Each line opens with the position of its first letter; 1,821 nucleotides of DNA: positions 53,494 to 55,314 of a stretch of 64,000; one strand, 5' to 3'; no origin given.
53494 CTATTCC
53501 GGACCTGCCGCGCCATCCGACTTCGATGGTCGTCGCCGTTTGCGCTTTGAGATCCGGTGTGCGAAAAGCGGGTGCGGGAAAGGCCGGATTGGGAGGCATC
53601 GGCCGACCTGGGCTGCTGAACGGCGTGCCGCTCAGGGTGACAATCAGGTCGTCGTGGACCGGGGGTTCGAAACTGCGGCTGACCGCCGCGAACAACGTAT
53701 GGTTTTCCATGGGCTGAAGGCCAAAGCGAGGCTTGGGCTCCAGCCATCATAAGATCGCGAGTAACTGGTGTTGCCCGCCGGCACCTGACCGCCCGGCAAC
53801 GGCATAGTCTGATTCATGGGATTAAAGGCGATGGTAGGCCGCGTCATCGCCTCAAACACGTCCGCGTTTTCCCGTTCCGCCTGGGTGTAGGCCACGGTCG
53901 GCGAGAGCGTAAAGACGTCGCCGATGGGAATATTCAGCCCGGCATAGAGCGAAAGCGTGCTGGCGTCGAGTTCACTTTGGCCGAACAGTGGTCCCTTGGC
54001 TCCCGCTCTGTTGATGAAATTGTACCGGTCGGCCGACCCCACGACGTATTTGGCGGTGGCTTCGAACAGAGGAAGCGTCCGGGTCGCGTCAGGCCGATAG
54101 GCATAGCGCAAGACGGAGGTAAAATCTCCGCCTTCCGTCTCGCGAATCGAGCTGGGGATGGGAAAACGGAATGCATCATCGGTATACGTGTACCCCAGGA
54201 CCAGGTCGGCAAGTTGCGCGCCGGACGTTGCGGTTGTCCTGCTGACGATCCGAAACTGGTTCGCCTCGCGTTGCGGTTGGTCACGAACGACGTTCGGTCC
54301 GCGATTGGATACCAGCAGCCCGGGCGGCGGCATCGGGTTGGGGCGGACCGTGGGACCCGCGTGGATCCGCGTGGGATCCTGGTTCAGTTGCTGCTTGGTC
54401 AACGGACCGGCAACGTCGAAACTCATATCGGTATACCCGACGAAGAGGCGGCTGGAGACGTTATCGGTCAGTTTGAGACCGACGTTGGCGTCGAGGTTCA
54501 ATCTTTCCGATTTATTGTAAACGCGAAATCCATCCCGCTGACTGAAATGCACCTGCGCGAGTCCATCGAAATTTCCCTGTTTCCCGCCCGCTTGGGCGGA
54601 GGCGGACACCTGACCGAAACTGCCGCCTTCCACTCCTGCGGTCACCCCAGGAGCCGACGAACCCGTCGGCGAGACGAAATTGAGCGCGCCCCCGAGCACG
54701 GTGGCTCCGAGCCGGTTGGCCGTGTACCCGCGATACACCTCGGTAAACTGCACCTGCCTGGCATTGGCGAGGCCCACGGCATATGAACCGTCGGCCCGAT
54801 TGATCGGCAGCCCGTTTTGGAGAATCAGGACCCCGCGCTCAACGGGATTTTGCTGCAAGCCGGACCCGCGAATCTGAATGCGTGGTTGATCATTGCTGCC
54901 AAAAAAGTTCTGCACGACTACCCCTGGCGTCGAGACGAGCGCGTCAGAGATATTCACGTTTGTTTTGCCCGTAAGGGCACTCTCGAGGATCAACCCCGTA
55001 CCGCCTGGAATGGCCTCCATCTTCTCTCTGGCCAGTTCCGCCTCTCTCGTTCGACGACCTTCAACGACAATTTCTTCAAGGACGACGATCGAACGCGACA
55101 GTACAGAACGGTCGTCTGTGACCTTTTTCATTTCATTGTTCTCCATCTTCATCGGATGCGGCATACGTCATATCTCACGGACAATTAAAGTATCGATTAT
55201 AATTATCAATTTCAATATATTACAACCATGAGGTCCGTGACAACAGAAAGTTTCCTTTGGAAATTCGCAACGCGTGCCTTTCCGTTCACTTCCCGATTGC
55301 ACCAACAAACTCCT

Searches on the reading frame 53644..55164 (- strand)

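Call 25: search_protein_families(library=pfam, proteins=[window:53644-55164:-])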
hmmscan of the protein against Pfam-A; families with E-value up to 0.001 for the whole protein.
window:53644-55164:- (506 aa): 2 families
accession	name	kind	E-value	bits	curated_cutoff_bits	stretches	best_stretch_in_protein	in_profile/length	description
PF07715.20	Plug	-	3.9e-09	37.4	23.9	1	64-160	17-107/107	TonB-dependent Receptor Plug Domain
PF00593.30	TonB_dep_Rec_b-barrel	-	7.1e-07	29.9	27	1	275-487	24-231/436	TonB dependent receptor-like, beta-barrel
